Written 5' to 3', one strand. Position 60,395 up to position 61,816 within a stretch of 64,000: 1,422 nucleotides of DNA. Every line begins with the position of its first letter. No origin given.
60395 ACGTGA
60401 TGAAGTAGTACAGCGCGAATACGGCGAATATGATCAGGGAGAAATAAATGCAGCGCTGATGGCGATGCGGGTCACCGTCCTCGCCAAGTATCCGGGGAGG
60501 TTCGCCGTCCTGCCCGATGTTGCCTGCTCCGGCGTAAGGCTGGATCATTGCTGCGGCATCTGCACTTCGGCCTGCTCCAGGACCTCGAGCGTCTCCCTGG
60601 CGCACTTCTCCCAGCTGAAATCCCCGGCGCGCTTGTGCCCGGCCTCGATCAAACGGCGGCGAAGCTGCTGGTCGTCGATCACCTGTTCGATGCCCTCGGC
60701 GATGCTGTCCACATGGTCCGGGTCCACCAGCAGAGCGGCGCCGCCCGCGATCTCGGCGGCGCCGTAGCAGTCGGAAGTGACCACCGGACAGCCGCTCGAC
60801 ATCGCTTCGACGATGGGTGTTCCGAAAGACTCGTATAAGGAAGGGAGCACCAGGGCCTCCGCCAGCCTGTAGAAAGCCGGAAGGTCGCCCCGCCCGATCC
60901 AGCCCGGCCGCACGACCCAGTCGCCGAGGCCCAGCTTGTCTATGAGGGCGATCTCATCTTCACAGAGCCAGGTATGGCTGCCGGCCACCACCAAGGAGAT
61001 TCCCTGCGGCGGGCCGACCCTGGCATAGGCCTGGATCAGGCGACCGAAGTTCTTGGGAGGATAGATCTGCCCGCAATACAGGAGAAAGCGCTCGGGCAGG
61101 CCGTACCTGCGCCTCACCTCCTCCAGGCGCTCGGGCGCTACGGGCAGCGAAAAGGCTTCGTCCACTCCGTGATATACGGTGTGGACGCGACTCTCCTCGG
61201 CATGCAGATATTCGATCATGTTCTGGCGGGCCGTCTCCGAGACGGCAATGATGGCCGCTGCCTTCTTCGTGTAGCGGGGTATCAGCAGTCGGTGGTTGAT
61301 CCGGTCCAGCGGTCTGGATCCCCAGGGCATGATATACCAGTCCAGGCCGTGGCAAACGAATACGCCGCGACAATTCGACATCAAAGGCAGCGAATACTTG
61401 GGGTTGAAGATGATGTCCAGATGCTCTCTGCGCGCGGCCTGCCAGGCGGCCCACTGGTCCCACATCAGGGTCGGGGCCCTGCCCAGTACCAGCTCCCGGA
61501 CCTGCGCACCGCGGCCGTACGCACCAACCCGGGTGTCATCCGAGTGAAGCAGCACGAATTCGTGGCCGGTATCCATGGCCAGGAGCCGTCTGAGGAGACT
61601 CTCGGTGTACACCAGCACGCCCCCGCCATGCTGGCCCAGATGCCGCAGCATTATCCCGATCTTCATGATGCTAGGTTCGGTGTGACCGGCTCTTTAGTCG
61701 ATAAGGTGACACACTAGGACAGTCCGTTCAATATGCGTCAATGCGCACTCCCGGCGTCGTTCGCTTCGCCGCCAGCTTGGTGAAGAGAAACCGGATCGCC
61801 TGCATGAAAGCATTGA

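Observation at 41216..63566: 16-gene single-strand envelope-glycan cluster built around a lipid-linked pentose (DPA-like) donor pathway, without recognisable Wzx/Wzy/Wzm-Wzt or initiating transferase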

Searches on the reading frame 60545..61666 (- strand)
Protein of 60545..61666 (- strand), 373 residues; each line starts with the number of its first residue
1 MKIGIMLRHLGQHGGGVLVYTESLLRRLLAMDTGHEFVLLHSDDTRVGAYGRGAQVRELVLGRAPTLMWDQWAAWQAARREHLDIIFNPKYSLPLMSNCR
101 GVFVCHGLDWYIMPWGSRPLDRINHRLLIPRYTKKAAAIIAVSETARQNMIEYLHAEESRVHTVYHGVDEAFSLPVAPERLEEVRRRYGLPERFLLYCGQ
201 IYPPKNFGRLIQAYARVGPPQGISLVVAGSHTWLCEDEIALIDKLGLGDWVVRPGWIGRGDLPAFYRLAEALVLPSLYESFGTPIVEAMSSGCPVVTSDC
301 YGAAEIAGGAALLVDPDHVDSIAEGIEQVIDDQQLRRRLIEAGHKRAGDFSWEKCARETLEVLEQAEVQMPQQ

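Call 3: search_protein_families(library=pfam, proteins=[window:60545-61666:-], max_evalue=0.01)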
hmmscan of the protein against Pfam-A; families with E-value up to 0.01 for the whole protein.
window:60545-61666:- (373 aa): 6 families
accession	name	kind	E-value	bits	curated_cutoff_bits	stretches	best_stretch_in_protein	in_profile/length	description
PF00534.26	Glycos_transf_1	-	2.5e-32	112.2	26.4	1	191-346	14-172/172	Glycosyl transferases group 1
PF13692.12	Glyco_trans_1_4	-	1.2e-25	90.9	27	1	194-332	3-142/142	Glycosyl transferases group 1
PF13439.12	Glyco_transf_4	-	1.2e-17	64.9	28.5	1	15-170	2-168/170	Glycosyltransferase Family 4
PF13524.12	Glyco_trans_1_2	-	6.1e-06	26.7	25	1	222-359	14-142/144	Glycosyl transferase-like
PF20706.3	GT4-conflict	-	7.1e-06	25.7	26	1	134-357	145-383/385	Family 4 Glycosyltransferase in conflict systems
PF13579.12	Glyco_trans_4_4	-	1.1e-05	26.3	29.7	1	15-165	1-156/158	Glycosyl transferase 4-like domain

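Call 5: search_protein_families(library=ncbifam, proteins=[window:60545-61666:-], max_evalue=0.01)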
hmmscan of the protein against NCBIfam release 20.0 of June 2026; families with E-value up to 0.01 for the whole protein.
window:60545-61666:- (373 aa): 31 families (the best 25 are shown)
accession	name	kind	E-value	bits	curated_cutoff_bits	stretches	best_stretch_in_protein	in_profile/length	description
TIGR04047.1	MSMEG_0565_glyc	hypoth_equivalog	4.3e-27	95.2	259.85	1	131-362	134-370/373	MSMEG_0565 family glycosyltransferase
TIGR02149.1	glgA_Coryne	subfamily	5.6e-27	94.9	302.4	1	134-364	143-388/391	glycogen synthase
TIGR03449.1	mycothiol_MshA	equivalog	3.5e-25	88.7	462.5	1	135-367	164-404/406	D-inositol-3-phosphate glycosyltransferase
TIGR03088.1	stp2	hypoth_equivalog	5.3e-19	68.5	409.05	1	137-364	138-371/374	TIGR03088 family PEP-CTERM/XrtA system glycosyltransferase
NF050063.1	ProtGlycPglJ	equivalog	4.4e-17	62.3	500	1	124-362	133-362/363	N-acetylgalactosamine-N,N'-diacetylbacillosaminyl-diphospho-undecaprenol 4-alpha-N-acetylgalactosaminyltransferase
NF041876.1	EPS_EpsE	equivalog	4.5e-15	55.8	400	1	137-355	163-385/389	exopolysaccharide biosynthesis GT4 family glycosyltransferase EpsE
TIGR04157.1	glyco_rSAM_CFB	subfamily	2.6e-13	49.7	400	1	133-306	167-338/406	TIGR04157 family glycosyltransferase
TIGR03999.1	thiol_BshA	equivalog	6.1e-13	48.4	273.7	1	134-358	143-365/375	N-acetyl-alpha-D-glucosaminyl L-malate synthase BshA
NF038295.1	EPS_HpsP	equivalog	1e-12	47.8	550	1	179-365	192-386/388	hormogonium polysaccharide biosynthesis glycosyltransferase HpsP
TIGR02468.1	sucrsPsyn_pln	equivalog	3.4e-12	45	1143.95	1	239-368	538-673/1051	sucrose-phosphate synthase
NF041010.1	glycosy_Agl16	equivalog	2.3e-11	43.1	575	1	132-365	130-350/352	glycosylation protein Agl16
NF038229.1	Glyco4_Geo_Pelo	equivalog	7.7e-11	41.6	400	1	124-364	98-334/338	GPMC system family 4 glycosyltransferase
TIGR04063.1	stp3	hypoth_equivalog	1.2e-10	40.9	442.05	1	131-345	153-373/397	TIGR04063 family PEP-CTERM/XrtA system glycosyltransferase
NF012028.0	PRK15484.1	subfamily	1.3e-10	41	618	1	129-363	133-375/380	lipopolysaccharide N-acetylglucosaminyltransferase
NF047684.1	TeichurnBiosyTuaC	equivalog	1.5e-10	40.5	550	1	104-342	138-364/391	teichuronic acid biosynthesis protein TuaC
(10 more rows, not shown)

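Call 13: find_encoding_contigs(protein=window:60545-61666:-, flank=10000, max_places=3)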
Protein window:60545-61666:- (373 aa): 2 contigs read that carry it; 2 places shown.
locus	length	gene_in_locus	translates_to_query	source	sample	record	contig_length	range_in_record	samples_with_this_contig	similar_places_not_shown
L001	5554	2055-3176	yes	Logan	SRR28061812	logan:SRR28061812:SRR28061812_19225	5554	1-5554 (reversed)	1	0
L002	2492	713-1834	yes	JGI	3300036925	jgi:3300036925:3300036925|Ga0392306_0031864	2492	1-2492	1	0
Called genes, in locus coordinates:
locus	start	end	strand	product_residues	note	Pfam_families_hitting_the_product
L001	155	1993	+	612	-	PF24793:GINT1_N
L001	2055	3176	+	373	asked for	PF13439:Glyco_transf_4, PF13579:Glyco_trans_4_4 (weak), PF20706:GT4-conflict (weak), PF00534:Glycos_transf_1, PF13692:Glyco_trans_1_4, PF13524:Glyco_trans_1_2 (weak)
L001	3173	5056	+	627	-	PF13231:PMT_2 (weak)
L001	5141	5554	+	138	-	?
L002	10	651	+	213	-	PF24793:GINT1_N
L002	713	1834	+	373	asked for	PF13439:Glyco_transf_4, PF13579:Glyco_trans_4_4 (weak), PF20706:GT4-conflict (weak), PF00534:Glycos_transf_1, PF13692:Glyco_trans_1_4, PF13524:Glyco_trans_1_2 (weak)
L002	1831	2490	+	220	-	?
